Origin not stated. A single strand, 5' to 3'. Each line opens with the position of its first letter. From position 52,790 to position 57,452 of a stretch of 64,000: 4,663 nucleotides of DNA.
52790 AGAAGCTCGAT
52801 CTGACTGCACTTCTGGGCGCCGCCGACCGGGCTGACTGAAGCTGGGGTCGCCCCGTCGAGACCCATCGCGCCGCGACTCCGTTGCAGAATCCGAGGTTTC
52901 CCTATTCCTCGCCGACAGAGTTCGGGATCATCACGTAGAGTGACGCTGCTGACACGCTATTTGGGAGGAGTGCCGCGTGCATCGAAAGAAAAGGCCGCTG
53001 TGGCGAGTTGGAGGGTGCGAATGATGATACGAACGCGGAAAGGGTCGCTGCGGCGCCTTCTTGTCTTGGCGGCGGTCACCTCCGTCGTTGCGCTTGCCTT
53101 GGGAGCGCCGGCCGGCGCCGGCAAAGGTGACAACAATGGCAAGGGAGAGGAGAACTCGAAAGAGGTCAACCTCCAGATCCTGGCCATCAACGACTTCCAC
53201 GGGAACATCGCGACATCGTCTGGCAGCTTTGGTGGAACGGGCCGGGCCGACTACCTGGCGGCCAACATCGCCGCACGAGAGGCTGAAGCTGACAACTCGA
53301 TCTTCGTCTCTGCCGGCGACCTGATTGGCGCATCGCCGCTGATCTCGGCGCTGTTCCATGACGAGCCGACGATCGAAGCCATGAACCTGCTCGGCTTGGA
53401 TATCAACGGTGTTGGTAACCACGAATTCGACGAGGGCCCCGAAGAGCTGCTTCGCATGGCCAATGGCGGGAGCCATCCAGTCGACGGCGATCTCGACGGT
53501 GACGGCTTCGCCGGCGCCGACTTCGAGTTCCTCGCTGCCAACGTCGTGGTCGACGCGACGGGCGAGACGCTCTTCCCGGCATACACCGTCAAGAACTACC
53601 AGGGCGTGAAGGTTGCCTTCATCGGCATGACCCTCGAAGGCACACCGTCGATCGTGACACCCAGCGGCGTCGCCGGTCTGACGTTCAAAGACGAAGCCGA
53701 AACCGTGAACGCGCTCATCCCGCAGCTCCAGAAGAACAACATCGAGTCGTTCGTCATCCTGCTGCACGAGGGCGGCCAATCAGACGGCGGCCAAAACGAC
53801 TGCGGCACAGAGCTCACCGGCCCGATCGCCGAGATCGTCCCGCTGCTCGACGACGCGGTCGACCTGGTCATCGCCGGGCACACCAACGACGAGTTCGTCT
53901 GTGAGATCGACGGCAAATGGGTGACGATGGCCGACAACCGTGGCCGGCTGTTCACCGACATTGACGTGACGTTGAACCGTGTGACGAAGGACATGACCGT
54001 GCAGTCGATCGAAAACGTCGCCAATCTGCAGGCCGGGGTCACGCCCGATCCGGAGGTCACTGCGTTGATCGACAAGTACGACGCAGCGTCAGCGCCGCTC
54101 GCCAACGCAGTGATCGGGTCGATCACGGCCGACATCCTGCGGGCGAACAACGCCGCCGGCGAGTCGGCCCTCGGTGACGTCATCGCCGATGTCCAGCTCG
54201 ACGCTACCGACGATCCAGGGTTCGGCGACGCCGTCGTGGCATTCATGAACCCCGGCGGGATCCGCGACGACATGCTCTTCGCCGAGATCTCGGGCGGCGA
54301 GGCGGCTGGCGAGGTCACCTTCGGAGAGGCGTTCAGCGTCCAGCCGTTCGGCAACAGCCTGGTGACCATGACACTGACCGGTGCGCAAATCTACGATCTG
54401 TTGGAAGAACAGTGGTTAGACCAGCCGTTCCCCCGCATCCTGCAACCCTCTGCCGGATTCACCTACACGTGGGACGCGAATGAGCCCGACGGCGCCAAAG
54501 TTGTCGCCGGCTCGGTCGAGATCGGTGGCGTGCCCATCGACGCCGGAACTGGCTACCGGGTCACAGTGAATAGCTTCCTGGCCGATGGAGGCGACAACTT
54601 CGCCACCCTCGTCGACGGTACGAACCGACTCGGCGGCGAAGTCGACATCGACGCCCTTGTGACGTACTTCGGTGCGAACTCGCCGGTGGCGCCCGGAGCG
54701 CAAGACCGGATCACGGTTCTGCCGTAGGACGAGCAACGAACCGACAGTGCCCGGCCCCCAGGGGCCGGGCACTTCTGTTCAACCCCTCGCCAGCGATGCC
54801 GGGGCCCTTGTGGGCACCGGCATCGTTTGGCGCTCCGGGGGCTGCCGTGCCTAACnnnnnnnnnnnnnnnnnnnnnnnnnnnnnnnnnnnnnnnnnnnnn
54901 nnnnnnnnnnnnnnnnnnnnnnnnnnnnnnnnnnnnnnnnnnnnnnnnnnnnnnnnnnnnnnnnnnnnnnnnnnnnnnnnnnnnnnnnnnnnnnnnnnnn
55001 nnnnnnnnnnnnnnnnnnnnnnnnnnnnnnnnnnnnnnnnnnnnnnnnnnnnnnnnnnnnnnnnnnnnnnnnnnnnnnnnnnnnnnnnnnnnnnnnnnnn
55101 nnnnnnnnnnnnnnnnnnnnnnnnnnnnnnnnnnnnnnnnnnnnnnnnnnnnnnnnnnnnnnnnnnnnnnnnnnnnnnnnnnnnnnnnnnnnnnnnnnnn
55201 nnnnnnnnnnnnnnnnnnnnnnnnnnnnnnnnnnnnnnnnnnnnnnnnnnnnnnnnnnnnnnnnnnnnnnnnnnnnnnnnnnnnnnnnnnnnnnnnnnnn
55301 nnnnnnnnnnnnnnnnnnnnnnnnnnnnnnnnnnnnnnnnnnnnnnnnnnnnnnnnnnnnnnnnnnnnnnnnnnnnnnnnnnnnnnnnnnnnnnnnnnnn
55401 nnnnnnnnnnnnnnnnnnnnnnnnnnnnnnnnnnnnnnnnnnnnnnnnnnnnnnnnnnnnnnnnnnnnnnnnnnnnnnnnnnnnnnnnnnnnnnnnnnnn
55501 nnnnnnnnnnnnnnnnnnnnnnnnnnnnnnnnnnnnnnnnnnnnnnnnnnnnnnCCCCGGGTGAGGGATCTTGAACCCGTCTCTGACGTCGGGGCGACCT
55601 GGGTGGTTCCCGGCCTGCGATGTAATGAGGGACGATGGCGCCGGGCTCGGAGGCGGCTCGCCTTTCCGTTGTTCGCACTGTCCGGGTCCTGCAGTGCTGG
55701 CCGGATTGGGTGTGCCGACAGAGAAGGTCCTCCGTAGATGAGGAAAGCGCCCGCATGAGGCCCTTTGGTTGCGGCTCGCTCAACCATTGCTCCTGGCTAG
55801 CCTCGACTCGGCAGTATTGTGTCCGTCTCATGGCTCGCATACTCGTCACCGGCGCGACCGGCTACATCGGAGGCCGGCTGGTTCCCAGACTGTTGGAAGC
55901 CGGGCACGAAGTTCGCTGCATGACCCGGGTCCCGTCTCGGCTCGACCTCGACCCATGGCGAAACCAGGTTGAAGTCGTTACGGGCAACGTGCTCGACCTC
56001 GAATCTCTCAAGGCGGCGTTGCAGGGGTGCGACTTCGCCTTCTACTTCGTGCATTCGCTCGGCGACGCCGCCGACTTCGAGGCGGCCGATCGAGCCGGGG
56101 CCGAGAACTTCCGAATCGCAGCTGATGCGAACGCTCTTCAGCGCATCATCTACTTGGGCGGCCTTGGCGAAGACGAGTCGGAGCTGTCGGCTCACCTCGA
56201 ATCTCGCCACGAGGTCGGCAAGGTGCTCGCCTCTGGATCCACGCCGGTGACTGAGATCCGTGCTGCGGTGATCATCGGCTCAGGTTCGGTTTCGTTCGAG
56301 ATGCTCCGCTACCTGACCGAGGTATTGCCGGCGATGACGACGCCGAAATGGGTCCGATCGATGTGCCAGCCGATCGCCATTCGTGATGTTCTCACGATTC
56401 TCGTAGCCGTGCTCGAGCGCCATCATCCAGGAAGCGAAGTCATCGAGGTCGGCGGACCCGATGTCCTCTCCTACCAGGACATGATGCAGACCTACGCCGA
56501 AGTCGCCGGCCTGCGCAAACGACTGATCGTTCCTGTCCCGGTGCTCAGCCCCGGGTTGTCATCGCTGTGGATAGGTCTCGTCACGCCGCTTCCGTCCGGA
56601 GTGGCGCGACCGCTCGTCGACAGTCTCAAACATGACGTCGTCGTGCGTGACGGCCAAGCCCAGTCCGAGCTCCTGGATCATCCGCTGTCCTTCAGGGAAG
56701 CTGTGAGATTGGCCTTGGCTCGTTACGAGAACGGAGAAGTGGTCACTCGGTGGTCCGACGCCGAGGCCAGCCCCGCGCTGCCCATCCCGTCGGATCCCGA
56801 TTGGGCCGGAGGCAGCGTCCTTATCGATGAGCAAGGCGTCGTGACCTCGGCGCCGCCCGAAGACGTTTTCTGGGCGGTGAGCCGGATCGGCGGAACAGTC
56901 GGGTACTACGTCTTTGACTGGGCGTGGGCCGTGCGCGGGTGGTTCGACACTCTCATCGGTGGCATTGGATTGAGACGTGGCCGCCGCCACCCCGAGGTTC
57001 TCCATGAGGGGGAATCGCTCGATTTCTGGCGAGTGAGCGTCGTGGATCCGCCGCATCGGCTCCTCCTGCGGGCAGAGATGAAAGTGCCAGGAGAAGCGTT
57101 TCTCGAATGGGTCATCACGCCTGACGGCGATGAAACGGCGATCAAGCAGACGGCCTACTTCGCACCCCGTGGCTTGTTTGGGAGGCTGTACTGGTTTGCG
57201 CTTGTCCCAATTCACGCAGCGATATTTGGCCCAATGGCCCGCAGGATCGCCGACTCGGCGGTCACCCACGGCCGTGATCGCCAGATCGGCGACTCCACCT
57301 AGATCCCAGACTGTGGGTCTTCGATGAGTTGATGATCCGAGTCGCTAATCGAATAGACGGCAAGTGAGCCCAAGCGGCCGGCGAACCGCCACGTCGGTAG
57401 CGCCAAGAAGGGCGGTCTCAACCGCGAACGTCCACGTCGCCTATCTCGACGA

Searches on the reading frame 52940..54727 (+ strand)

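Call 52: search_protein_families(library=pfam, proteins=[window:52940-54727:+], max_evalue=0.05)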
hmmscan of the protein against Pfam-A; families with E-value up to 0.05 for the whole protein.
window:52940-54727:+ (595 aa): 2 families
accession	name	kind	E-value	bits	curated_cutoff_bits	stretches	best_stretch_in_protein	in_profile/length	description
PF02872.23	5_nucleotid_C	-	3.4e-35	121.9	23.6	1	391-557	1-156/158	5'-nucleotidase, C-terminal domain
PF00149.33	Metallophos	-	5.3e-07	30.7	21.5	1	79-315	2-188/191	Calcineurin-like phosphoesterase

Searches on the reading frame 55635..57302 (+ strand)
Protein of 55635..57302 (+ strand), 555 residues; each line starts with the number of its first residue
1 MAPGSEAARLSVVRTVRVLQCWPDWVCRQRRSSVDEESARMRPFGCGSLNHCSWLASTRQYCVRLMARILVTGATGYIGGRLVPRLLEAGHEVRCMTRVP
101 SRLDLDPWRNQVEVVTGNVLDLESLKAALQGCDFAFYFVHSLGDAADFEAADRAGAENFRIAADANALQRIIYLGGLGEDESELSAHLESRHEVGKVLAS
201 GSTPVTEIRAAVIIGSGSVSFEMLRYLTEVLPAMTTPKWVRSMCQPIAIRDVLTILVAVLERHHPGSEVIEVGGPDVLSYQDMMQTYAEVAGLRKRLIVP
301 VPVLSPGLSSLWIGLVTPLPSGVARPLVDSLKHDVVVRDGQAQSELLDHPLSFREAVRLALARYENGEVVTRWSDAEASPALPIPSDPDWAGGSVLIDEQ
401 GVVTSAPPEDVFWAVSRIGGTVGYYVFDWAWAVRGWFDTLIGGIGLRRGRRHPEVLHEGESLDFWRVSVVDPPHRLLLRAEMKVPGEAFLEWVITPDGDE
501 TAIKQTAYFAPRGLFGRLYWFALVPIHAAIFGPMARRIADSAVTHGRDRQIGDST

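Call 52: search_protein_families(library=pfam, proteins=[window:55635-57302:+], max_evalue=0.05)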
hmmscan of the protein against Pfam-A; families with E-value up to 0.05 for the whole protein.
window:55635-57302:+ (555 aa): 7 families
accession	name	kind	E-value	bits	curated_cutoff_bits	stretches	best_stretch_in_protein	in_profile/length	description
PF11066.14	DUF2867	-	9.7e-29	100.9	27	1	390-534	1-142/142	Protein of unknown function (DUF2867)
PF13460.12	NAD_binding_10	-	2.6e-17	63.7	27.2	1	73-183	1-105/184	NAD(P)H-binding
PF05368.20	NmrA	-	1.6e-13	51.4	27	1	68-288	4-231/298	NmrA-like family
PF01370.27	Epimerase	-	6.3e-10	39.3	20.9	1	69-162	1-95/240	NAD dependent epimerase/dehydratase family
PF01073.25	3Beta_HSD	-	1.4e-05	24.7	22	1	70-148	1-82/280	3-beta hydroxysteroid dehydrogenase/isomerase family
PF16363.11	GDP_Man_Dehyd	-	3.1e-05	24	27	1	70-133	1-75/332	GDP-mannose 4,6 dehydratase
PF00106.31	adh_short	-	0.033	14.1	26.6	0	69-133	3-72/195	short chain dehydrogenase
